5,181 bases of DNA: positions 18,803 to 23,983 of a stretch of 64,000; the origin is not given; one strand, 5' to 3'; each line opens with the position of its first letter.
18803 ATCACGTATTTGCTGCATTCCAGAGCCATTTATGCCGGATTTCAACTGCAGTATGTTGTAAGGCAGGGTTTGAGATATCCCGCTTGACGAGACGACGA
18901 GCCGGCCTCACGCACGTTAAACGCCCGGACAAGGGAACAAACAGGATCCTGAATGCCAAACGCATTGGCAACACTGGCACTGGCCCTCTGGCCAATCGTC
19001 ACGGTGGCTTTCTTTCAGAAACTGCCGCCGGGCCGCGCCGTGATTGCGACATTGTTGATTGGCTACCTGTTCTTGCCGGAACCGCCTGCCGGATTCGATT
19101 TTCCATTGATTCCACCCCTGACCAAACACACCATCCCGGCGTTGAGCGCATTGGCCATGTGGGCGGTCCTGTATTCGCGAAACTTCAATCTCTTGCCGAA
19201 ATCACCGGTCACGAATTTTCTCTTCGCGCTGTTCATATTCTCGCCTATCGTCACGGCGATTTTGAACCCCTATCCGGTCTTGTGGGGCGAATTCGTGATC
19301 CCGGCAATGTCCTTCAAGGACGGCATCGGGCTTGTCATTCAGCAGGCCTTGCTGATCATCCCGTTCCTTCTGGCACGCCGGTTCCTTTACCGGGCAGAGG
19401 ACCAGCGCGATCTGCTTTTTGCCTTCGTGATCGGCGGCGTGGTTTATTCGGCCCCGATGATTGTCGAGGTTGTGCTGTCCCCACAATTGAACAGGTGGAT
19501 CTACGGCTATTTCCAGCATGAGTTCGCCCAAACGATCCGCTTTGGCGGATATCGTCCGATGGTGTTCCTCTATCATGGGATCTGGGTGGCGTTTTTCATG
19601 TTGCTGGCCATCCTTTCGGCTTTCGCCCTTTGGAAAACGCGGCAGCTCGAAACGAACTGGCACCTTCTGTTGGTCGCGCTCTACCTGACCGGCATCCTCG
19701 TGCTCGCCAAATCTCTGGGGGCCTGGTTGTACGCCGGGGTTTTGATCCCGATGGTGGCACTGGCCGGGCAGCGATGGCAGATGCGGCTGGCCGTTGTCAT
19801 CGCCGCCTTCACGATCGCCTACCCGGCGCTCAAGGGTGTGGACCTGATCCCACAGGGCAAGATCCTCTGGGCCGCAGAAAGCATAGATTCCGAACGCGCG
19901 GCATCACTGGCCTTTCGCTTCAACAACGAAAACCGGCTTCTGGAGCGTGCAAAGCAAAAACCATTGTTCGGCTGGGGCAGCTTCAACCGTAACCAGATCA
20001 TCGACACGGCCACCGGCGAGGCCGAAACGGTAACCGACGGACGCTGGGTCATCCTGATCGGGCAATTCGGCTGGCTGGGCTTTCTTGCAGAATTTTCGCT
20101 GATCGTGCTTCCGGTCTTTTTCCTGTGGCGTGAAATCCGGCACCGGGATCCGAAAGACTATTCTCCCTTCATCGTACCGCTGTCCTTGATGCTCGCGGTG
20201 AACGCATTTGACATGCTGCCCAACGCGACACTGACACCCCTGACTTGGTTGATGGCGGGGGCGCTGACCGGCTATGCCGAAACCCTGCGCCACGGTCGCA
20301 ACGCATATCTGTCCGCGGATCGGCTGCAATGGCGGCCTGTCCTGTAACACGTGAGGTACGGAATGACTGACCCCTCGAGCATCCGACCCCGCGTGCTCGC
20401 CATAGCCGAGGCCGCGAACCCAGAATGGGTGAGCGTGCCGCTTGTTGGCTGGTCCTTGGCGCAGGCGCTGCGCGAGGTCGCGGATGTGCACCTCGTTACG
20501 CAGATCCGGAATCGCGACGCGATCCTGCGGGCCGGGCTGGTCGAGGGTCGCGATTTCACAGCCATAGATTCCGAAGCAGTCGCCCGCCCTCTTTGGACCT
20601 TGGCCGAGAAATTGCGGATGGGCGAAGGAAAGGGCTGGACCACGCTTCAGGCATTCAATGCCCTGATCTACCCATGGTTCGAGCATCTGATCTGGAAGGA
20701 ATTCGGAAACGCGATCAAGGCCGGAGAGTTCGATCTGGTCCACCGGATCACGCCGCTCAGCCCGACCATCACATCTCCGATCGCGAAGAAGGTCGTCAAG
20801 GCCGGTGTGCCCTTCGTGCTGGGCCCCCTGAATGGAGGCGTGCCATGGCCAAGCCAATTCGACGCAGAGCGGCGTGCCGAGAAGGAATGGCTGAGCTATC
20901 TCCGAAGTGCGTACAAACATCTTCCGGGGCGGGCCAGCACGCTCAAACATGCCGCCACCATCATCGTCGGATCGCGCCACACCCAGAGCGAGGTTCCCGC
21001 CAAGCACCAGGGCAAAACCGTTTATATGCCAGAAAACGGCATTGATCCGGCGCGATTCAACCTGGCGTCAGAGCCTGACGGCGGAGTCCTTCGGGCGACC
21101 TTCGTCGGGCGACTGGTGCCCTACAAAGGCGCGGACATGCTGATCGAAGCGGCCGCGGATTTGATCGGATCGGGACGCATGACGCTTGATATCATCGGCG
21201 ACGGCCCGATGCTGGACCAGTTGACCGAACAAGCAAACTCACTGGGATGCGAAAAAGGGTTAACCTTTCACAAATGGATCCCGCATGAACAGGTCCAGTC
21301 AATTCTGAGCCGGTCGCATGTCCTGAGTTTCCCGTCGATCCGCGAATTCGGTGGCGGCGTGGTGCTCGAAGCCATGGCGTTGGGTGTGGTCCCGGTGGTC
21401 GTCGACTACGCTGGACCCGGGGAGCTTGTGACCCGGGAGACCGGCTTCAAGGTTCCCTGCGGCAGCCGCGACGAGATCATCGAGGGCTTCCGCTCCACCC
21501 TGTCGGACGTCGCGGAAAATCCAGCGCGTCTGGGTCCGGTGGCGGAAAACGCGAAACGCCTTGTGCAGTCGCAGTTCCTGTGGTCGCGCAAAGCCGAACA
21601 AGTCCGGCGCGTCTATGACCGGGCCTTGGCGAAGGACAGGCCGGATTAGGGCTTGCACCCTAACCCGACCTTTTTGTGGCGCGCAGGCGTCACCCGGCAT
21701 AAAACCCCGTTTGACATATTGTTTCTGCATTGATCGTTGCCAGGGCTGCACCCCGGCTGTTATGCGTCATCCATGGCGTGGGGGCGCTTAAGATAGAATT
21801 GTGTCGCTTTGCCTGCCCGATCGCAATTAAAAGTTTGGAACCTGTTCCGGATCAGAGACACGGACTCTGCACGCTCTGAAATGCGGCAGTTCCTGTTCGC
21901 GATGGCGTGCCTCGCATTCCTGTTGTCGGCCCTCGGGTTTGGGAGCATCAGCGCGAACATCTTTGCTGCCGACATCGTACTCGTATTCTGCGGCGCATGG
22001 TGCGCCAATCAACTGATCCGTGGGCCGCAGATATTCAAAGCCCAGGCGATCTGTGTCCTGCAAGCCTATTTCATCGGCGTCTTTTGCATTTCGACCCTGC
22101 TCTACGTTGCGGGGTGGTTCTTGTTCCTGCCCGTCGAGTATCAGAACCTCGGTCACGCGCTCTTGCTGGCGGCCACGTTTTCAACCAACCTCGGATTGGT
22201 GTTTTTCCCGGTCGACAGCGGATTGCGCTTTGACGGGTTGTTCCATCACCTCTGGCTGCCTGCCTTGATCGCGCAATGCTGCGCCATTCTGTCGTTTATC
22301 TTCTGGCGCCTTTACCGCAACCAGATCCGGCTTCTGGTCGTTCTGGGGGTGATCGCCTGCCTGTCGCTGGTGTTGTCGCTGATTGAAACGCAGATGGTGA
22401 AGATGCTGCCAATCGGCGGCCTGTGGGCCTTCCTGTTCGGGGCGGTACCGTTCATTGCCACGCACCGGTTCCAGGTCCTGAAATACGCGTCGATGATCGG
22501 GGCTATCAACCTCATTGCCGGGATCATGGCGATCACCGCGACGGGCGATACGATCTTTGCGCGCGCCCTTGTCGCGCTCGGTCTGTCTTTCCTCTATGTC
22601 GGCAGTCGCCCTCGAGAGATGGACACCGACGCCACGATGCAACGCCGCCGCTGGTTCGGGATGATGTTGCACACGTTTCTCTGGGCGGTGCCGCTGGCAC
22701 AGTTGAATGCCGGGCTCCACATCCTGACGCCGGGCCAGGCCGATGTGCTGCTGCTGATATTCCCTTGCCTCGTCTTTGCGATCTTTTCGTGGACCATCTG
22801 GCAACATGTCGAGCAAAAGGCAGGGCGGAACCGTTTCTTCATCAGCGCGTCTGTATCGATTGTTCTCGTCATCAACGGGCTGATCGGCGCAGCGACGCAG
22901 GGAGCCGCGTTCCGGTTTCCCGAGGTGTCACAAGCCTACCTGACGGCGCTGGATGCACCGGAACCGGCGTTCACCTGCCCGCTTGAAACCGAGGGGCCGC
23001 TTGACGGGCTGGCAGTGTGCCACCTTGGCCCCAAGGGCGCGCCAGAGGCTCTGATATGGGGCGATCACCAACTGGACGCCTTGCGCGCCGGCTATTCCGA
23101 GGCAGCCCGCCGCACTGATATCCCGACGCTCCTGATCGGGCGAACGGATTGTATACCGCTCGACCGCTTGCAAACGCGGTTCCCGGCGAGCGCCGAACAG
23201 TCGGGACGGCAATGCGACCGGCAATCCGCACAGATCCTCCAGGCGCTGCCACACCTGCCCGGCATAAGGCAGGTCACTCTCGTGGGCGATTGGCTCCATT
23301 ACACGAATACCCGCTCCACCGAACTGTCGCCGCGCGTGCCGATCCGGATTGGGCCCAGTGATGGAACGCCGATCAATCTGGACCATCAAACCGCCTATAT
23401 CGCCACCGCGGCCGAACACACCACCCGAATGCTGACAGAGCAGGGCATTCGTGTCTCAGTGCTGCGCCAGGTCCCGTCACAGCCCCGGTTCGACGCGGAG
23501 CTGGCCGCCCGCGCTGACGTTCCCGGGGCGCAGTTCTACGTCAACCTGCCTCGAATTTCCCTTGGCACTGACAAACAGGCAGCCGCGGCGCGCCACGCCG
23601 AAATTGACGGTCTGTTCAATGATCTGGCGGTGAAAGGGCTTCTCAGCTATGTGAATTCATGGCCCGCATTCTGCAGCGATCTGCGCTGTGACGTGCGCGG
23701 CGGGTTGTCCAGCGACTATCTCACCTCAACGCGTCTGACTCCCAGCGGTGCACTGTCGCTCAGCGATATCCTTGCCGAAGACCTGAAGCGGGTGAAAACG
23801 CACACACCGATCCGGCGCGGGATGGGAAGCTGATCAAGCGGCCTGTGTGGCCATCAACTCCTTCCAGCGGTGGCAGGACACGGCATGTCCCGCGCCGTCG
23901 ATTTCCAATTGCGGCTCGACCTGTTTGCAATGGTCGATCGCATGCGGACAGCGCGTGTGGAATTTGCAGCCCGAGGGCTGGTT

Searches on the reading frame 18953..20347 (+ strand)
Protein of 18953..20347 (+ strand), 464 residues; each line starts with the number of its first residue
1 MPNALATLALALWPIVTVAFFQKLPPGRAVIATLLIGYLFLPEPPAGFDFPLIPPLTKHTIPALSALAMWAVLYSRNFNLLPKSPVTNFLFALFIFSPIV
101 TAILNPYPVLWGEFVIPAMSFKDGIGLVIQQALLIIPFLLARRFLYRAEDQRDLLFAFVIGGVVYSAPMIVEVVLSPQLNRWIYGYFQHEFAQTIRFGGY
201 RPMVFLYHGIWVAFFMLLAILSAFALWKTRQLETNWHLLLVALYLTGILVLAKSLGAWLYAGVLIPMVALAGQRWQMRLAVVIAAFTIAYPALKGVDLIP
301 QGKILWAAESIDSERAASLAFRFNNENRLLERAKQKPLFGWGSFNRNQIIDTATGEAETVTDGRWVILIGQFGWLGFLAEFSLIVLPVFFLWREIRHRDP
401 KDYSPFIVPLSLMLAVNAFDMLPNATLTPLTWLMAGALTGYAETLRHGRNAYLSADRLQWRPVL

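Call 20: search_protein_families(library=ncbifam, max_evalue=0.00001, proteins=[window:18953-20347:+])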
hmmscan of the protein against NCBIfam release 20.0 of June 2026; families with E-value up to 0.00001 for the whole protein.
window:18953-20347:+ (464 aa): 0 families

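Call 59: search_protein_families(library=pfam, max_evalue=0.00001, proteins=[window:18953-20347:+])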
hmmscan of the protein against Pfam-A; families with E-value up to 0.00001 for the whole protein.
window:18953-20347:+ (464 aa): 1 family
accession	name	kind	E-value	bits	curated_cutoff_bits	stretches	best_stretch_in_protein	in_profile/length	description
PF04932.20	Wzy_C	-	8.9e-07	29.2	31.7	1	241-378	2-146/149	O-Antigen ligase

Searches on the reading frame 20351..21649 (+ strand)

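Call 20: search_protein_families(library=ncbifam, max_evalue=0.00001, proteins=[window:20351-21649:+])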
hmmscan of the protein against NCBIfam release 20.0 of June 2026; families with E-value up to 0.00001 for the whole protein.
window:20351-21649:+ (432 aa): 17 families
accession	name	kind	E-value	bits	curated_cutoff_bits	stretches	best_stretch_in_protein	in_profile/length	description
NF041879.1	EPS_EpsH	equivalog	1.3e-152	508.5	800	1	12-426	1-417/431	exopolysaccharide biosynthesis glycosyltransferase EpsH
NF041876.1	EPS_EpsE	equivalog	8.6e-18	64.7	400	1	194-417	155-388/389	exopolysaccharide biosynthesis GT4 family glycosyltransferase EpsE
TIGR04063.1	stp3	hypoth_equivalog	3.5e-16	59.1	442.05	1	227-426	185-396/397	TIGR04063 family PEP-CTERM/XrtA system glycosyltransferase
TIGR03449.1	mycothiol_MshA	equivalog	5.6e-14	51.9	462.5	1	225-427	202-405/406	D-inositol-3-phosphate glycosyltransferase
TIGR03088.1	stp2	hypoth_equivalog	9.3e-14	51.2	409.05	1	241-426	189-374/374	TIGR03088 family PEP-CTERM/XrtA system glycosyltransferase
NF047684.1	TeichurnBiosyTuaC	equivalog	1.1e-12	47.6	550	1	250-425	223-389/391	teichuronic acid biosynthesis protein TuaC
TIGR03999.1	thiol_BshA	equivalog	9.7e-12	44.5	273.7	1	261-426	214-374/375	N-acetyl-alpha-D-glucosaminyl L-malate synthase BshA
TIGR02149.1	glgA_Coryne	subfamily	1.9e-11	43.8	302.4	1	249-424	207-389/391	glycogen synthase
TIGR04047.1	MSMEG_0565_glyc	hypoth_equivalog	9.5e-11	41.4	259.85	1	198-423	136-372/373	MSMEG_0565 family glycosyltransferase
TIGR04348.1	TIGR04348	equivalog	8.6e-10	38.1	300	1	195-350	90-240/310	selenoneine biosynthesis selenosugar synthase SenB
TIGR02095.1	glgA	subfamily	1.4e-09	37.1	328.45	1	235-424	285-476/477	glycogen/starch synthase, ADP-glucose type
NF038298.1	EPS_HpsO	equivalog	5.2e-09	35.4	575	1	198-391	144-353/388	hormogonium polysaccharide biosynthesis glycosyltransferase HpsO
NF038295.1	EPS_HpsP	equivalog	1.4e-08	34.1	550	1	124-424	90-386/388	hormogonium polysaccharide biosynthesis glycosyltransferase HpsP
NF053787.1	GlcN_PG_synth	equivalog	3.5e-08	32.7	480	1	250-424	201-358/361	N-acetylglucosaminyl phosphatidylglycerol synthase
NF046085.1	XrtY_assoc_Gly1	equivalog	4.9e-08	32.2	400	1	201-424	161-383/387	XrtY-associated glycosyltransferase XYAG1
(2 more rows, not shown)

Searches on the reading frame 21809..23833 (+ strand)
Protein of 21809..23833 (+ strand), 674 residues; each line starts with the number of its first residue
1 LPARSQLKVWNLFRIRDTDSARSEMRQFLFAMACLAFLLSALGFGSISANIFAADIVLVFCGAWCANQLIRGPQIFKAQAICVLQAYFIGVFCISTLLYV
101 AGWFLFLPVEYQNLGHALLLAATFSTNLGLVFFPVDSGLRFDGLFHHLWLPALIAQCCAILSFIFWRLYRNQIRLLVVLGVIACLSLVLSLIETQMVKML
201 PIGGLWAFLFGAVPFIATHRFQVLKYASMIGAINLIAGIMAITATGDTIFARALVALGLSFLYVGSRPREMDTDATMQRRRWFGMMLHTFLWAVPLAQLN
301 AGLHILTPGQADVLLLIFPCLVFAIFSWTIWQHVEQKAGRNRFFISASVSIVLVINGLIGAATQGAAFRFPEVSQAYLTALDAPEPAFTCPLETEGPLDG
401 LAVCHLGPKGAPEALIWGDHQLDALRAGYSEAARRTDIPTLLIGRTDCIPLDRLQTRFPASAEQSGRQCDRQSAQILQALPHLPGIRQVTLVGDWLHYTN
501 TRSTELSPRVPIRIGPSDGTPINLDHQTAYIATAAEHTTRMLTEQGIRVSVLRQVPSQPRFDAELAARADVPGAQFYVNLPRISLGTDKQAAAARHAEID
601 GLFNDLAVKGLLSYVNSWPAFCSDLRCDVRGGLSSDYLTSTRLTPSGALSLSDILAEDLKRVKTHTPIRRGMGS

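Call 20: search_protein_families(library=ncbifam, max_evalue=0.00001, proteins=[window:21809-23833:+])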
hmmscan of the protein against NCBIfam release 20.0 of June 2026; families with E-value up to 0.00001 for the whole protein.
window:21809-23833:+ (674 aa): 0 families

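Call 60: search_protein_families(library=pfam, max_evalue=0.00001, proteins=[window:21809-23833:+])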
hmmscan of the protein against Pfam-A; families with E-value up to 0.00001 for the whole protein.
window:21809-23833:+ (674 aa): 1 family
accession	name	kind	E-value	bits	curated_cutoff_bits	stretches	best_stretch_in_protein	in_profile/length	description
PF19040.6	SGNH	-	9e-29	101.3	27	1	395-656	7-247/248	SGNH domain (fused to AT3 domains)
